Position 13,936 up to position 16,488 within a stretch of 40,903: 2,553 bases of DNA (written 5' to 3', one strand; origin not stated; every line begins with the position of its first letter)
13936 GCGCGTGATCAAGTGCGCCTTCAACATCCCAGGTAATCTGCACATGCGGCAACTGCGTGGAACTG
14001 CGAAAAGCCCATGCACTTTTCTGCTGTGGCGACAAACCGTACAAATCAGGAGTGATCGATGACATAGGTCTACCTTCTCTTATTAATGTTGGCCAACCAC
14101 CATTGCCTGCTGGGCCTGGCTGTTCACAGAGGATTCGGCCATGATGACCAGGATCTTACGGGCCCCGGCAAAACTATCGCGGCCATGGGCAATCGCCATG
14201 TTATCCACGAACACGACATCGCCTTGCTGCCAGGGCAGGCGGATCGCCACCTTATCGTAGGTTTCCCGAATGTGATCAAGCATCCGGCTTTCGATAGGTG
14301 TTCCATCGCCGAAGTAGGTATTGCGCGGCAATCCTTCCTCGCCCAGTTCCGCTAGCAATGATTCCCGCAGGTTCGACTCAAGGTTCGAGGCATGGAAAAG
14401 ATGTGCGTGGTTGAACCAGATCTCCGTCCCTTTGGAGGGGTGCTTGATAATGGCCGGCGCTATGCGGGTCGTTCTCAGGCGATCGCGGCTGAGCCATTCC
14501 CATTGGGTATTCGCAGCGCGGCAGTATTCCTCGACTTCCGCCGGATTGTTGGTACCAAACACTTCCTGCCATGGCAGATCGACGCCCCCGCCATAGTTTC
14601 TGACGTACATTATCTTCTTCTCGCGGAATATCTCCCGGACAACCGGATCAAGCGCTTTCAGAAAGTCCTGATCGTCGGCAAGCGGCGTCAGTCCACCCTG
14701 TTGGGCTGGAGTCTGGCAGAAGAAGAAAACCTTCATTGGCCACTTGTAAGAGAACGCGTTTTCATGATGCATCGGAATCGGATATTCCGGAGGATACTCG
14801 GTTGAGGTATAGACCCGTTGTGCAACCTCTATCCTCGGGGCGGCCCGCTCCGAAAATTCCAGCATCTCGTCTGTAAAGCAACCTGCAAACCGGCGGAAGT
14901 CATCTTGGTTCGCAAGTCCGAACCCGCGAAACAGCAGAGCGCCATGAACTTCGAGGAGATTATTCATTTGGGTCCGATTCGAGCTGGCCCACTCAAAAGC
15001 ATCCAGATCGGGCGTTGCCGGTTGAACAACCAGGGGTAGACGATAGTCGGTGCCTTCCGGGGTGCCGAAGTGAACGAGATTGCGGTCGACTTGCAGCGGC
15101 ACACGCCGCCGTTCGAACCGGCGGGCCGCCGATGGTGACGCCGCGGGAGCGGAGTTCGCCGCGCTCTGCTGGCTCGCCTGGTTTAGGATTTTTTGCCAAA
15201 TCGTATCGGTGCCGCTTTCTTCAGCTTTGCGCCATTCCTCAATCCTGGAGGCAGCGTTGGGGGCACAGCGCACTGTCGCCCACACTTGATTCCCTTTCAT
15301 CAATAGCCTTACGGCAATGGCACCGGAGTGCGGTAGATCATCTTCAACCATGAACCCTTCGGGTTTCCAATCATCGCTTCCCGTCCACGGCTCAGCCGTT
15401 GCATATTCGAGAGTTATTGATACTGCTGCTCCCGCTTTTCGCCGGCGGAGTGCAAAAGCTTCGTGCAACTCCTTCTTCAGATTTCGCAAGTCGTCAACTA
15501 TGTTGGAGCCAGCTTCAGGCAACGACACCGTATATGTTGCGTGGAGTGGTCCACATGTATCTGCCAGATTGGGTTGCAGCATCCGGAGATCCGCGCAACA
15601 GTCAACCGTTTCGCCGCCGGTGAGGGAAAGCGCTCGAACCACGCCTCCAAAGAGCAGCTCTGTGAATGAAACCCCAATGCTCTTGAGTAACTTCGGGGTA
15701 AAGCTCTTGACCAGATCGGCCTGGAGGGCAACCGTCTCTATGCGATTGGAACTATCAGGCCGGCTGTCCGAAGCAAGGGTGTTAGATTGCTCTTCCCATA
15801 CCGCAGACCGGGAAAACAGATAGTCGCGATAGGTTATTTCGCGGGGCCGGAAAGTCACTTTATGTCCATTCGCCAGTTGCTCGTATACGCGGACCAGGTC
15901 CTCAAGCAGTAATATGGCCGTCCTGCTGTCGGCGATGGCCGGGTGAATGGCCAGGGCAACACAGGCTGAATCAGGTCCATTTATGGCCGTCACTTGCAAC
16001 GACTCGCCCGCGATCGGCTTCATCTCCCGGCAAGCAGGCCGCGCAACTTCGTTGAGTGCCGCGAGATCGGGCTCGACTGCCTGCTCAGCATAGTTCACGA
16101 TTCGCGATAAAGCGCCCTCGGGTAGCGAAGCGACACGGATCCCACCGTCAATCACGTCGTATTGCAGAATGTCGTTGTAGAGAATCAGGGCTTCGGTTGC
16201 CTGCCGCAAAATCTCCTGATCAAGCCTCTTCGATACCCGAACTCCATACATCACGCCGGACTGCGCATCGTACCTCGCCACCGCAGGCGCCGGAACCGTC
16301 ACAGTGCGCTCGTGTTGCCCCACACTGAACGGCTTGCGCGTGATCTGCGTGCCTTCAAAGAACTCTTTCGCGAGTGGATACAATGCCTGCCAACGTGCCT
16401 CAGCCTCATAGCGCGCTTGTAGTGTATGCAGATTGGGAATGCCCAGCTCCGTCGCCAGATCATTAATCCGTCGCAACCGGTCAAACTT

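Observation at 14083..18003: Single 1306-aa polypeptide fusing a B12-radical SAM enzyme, a degenerate condensation-like domain and a TauD dioxygenase, wedged between two NRPS genes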

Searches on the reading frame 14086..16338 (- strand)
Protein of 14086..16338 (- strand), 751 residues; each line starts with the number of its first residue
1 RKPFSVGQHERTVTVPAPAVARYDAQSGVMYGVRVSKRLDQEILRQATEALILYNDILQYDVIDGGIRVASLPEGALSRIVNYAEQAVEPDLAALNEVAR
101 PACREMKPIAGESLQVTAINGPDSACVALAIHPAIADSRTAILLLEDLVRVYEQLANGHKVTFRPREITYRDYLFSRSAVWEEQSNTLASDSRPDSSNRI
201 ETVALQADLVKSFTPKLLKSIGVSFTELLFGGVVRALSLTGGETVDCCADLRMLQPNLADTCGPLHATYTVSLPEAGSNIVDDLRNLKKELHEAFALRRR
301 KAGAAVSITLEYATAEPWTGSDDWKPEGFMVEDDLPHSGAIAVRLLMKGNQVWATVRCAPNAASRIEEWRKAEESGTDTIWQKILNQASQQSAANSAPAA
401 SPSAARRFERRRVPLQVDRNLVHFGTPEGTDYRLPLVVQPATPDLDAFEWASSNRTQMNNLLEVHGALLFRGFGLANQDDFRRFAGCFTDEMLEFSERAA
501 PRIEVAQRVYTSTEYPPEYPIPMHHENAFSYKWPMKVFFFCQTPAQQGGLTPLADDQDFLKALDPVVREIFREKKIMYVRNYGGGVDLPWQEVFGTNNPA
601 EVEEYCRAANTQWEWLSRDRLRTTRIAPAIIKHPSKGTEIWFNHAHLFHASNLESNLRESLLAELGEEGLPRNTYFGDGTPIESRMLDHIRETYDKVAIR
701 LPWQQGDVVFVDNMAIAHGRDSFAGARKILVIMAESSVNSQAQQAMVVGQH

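Call 33: predict_structure(alignment_id=A2)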
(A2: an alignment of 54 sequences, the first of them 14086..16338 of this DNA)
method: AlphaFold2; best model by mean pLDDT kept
length: 751 residues; sequences in the alignment: 54
mean_pLDDT: 70.3   pTM: 0.57
mean pLDDT of the five models: 70.3, 67.8, 67.3, 66.2, 65.8
residues with pLDDT >= 90: 269; 70-90: 131; 50-70: 150; < 50: 201
segments of 3 or more residues with pLDDT < 50: 400-417, 419-448, 465-475, 495-548, 552-554, 576-588, 626-628, 632-636, 640-654, 701-703, 706-744
pLDDT, mean of each block of 10 residues (from residue 1): 69 70 72 97 97 93 88 89 96 94 93 97 98 94 96 96 89 77 56 78 90 93 96 92 92 92 93 93 96 90 91 89 92 80 91 94 94 93 95 75 39 42 42 36 46 60 46 51 60 46 36 33 30 36 44 57 76 52 44 72 67 73 54 49 41 51 54 53 72 67 44 29 28 33 49 41
secondary structure, 60 per line:
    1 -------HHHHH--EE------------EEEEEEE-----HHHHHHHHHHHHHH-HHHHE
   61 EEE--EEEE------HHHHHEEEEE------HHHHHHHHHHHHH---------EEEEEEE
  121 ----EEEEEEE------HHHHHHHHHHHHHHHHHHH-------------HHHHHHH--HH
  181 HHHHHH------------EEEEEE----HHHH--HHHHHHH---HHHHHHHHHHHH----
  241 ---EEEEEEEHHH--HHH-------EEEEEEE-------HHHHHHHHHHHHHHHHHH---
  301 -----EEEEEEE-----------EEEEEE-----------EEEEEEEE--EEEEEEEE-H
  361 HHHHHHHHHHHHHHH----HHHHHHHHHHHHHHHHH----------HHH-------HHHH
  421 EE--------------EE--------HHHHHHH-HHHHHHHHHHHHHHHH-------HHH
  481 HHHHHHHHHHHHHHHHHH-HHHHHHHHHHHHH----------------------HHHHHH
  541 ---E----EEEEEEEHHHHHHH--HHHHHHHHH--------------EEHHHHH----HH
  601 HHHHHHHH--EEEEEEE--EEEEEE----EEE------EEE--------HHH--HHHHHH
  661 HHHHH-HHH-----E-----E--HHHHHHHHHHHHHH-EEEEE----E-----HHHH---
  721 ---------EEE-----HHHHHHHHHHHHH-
elements in order (helices of 4 or more, strands of 3 or more residues): H8-12 E29-35 H41-54 H56-59 E60-63 E66-69 H76-80 E81-85 H92-104 E114-120 E125-131 H138-156 H170-176 H179-186 E199-204 H209-212 H215-221 H225-236 E244-250 E266-272 H280-297 E306-312 E324-329 E341-348 E351-358 H360-375 H380-396 H417-420 H447-453 H455-470 H478-498 H500-512 H535-540 E549-555 H556-562 H565-573 H590-594 H599-608 E611-617 E620-625 E630-632 E639-641 H655-665 H684-697 E699-703 H714-717 E730-732 H738-750

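Call 36: fold_search(model_id=the predicted structure, library=pdb)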
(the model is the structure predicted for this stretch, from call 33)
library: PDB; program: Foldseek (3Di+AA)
matches with E <= 10: 667; with E <= 0.001: 250
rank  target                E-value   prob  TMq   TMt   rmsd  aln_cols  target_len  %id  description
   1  9lco_A                2.3e-17  1.00  0.38  0.22   6.5       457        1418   16  PvdL-PCP2-E2-C3-A3 in complex with MLP (NRPS cross-module) (released 2026-01-07)
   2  6ta8_B                3.1e-17  1.00  0.36  0.57   8.7       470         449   13  Crystal structure of the epimerization domain from the third module of tyrocidine synthetase B, TycB3(E) (released 2020-11-18)
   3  8rz6_A                7.7e-17  1.00  0.35  0.55   6.7       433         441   16  SeMet derivative structure of the condensation domain TomBC from the Tomaymycin non-ribosomal peptide synthetase (released 2024-06-26)
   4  8rz6_B                1.1e-16  1.00  0.35  0.56   6.7       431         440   16  SeMet derivative structure of the condensation domain TomBC from the Tomaymycin non-ribosomal peptide synthetase (released 2024-06-26)
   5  2xhg                  1.4e-16  1.00  0.35  0.54   8.2       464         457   12  Crystal Structure of the Epimerization Domain from the Initiation Module of Tyrocidine Biosynthesis (released 2011-07-06)
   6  6ta8_A                1.8e-16  1.00  0.35  0.57   8.7       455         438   12  Crystal structure of the epimerization domain from the third module of tyrocidine synthetase B, TycB3(E) (released 2020-11-18)
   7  8qnf                  4.0e-16  1.00  0.35  0.55   6.5       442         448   17  Crystal structure of the Condensation domain TomBC from the Tomaymycin non-ribosomal peptide synthetase (released 2024-06-26)
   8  8fx6_A                4.7e-16  1.00  0.36  0.50   6.8       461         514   18  Non-ribosomal PCP-C didomain (amide stabilised leucine) acceptor bound state (released 2023-06-21)
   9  8fx7_B                4.7e-16  1.00  0.36  0.50   7.4       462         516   18  Non-ribosomal PCP-C didomain (ester stabilised leucine) acceptor bound state (released 2023-06-21)
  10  5u89_A                5.9e-16  1.00  0.36  0.27   9.2       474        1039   13  Crystal structure of a cross-module fragment from the dimodular NRPS DhbF (released 2017-05-10)
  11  9uay_A                8.5e-16  1.00  0.35  0.56   6.6       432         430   16  Crystal structure of CmnI (released 2026-03-11)
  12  5isw                  1.0e-15  1.00  0.37  0.50   6.3       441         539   13  Structure of the apo PCP-E didomain of the gramicidin S synthetase A (released 2016-06-29)
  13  9a82_MODEL_1_A        1.0e-15  1.00  0.35  0.49   6.7       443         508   16  Tomaymycin NRPS system: complex of the substrate-loaded peptidyl-carrier-protein domain from the A module (APC (released 2024-06-21)
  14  9lcq_A                1.2e-15  1.00  0.36  0.22   6.9       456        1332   16  PvdL-E2-C3-A3(R3393A) in complex with MLP (NRPS cross-module) (released 2026-01-07)
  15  9bfg_A                1.4e-15  1.00  0.36  0.48   8.0       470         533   12  Structure of the crosslinked PCP-E didomain of tyrocidine synthetase A (released 2024-10-09)
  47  4tx3_B                3.6e-14  1.00  0.33  0.49   9.0       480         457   12  Complex of the X-domain and OxyB from Teicoplanin Biosynthesis (released 2015-02-04)
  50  4tx2                  4.2e-14  1.00  0.35  0.53   7.5       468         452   13  Crystal structure of the X-domain from teicoplanin biosynthesis (released 2015-02-04)
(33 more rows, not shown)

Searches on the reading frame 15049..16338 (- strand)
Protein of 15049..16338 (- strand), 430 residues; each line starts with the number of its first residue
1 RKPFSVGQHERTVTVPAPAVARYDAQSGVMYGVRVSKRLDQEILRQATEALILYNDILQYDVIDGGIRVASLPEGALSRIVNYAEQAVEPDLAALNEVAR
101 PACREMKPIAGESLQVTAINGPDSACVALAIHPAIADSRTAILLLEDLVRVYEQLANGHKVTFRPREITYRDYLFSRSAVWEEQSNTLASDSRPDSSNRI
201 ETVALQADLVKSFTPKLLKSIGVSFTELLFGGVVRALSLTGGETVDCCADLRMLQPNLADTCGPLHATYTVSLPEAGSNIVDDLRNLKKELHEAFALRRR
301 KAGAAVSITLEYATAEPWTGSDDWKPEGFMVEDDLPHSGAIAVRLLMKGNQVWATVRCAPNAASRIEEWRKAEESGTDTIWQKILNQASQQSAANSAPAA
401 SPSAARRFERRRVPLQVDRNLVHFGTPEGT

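Call 27: search_solved_structures(query=window:15049-16338:-, max_evalue=10, show_alignments=2)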
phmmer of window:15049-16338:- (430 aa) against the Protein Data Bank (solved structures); distinct sequences matched with E-value up to 10: 15.
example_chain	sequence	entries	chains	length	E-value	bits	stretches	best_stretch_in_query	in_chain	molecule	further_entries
7kvw_A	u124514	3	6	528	0.0013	20.9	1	29-176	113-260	PCP-C didomain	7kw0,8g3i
7kw2_A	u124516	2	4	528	0.0013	20.9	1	29-176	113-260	PCP-C didomain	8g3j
8fx6_A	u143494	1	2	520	0.0014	20.8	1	29-176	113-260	PCP-C didomain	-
8fx7_A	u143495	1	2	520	0.0014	20.8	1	29-176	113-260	PCP-C didomain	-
9rde_A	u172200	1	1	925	0.0023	20.1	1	126-174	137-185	Bacitracin synthase 3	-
5iww_D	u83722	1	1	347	0.0033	19.6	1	55-165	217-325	PLS9-PPR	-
6een_B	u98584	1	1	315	0.0059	18.8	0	36-97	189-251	Designer Pentatricopeptide Protein dPPR10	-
9lcq_A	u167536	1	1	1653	0.0066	18.6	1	100-174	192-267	PvdL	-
9up2_A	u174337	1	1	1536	0.017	17.3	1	100-174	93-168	PvdL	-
9lcp_A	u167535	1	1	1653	0.019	17.1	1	100-174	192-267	PvdL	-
9lco_A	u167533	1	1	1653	0.019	17.1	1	100-174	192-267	PvdL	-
8qnf_A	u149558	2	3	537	0.059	15.5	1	33-174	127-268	Condensation domain TomBC from the Tomaymycin non-ribosomal peptide synthetase | Tomaymycin non-ribosomal peptide synthetase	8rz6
4ozs_A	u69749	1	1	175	0.49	12.4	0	38-97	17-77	Alpha solenoid protein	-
5u89_A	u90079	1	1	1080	1.1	11.3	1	118-195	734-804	Amino acid adenylation domain protein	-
7d8k_A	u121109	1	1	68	1.2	11.1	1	320-342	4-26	Methyl-CpG-binding domain-containing protein 6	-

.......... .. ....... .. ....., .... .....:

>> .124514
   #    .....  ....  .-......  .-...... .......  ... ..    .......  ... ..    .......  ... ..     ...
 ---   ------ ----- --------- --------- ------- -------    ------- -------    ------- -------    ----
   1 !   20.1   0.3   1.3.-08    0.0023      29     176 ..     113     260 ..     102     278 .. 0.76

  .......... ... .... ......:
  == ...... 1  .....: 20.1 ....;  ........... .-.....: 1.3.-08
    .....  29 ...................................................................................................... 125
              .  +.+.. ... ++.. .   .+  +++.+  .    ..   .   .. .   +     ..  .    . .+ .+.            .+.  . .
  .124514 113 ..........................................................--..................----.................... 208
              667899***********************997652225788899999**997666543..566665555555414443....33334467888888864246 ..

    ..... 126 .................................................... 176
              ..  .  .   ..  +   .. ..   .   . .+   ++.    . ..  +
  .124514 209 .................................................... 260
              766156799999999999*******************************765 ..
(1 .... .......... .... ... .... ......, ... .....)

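Call 64: search_protein_representatives(protein=window:15124-16257:-)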
Query: 378 residues. Proteins with E-value up to 0.001 (for the whole library): 137; up to 1e-10: 36; up to 1e-30: 3. The best 137 are listed.
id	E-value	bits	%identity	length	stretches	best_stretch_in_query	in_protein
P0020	9.0e-55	202.6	34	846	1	3-366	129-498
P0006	8.6e-49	182.9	38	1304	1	3-317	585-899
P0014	1.1e-39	153.0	31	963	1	3-367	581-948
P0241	1.1e-30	123.4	70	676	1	2-93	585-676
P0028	4.9e-27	111.4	34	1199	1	3-312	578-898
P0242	1.5e-23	99.9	31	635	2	3-147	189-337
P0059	4.1e-23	98.5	29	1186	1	3-304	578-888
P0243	6.1e-23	97.9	29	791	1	3-330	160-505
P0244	2.8e-21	92.4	30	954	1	3-305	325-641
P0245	8.5e-20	87.6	31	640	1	2-310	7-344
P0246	1.1e-19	87.2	31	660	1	3-316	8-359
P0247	7.9e-19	84.4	27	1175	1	2-323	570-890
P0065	1.9e-18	83.1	29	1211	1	4-312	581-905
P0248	2.6e-18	82.7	29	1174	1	3-309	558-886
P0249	3.1e-18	82.4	32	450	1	4-316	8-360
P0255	5.1e-15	71.8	29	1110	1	4-325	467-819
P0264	5.0e-12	62.0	29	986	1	4-330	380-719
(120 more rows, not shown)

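Call 66: search_protein_families(library=pfam, proteins=[P0245, P0249, P0243, P0244, P0255, P0264], max_evalue=0.001)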
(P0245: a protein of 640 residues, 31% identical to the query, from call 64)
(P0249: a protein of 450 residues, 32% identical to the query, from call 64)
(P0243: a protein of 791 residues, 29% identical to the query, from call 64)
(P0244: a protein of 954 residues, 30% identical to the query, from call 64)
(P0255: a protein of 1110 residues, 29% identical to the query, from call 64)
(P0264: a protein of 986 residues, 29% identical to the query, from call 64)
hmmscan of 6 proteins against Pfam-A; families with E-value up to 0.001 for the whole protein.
P0245 (640 aa): 1 family
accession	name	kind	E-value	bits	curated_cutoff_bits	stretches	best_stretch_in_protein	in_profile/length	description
PF00668.25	Condensation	-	4.6e-29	101.8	30.6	2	396-622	189-448/456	Condensation domain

P0249 (450 aa): 1 family
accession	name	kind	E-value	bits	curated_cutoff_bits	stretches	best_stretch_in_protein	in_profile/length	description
PF00668.25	Condensation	-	6.7e-14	51.9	30.6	1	12-159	35-182/456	Condensation domain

P0243 (791 aa): 1 family
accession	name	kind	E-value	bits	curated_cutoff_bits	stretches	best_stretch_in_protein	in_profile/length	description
PF00668.25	Condensation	-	4e-25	88.9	30.6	2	535-770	189-446/456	Condensation domain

P0244 (954 aa): 2 families
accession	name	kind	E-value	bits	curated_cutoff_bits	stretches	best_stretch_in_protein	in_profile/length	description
PF00668.25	Condensation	-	1.6e-31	110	30.6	2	697-940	189-452/456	Condensation domain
PF04055.27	Radical_SAM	-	2.7e-19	70.4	29.5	1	26-183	5-166/166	Radical SAM superfamily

P0255 (1110 aa): 3 families
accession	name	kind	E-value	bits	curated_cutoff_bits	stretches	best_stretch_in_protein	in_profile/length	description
PF04055.27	Radical_SAM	-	2.5e-21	77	29.5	1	167-324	5-166/166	Radical SAM superfamily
PF00668.25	Condensation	-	6.3e-20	71.7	30.6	2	470-613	34-180/456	Condensation domain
PF02310.24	B12-binding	-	0.00022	21.5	32.1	1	43-119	50-120/121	B12 binding domain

P0264 (986 aa): 2 families
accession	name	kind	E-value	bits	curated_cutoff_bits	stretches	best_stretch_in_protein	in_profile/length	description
PF04055.27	Radical_SAM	-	2.6e-20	73.7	29.5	1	89-247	4-166/166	Radical SAM superfamily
PF00668.25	Condensation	-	1.1e-11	44.5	30.6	1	382-525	33-181/456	Condensation domain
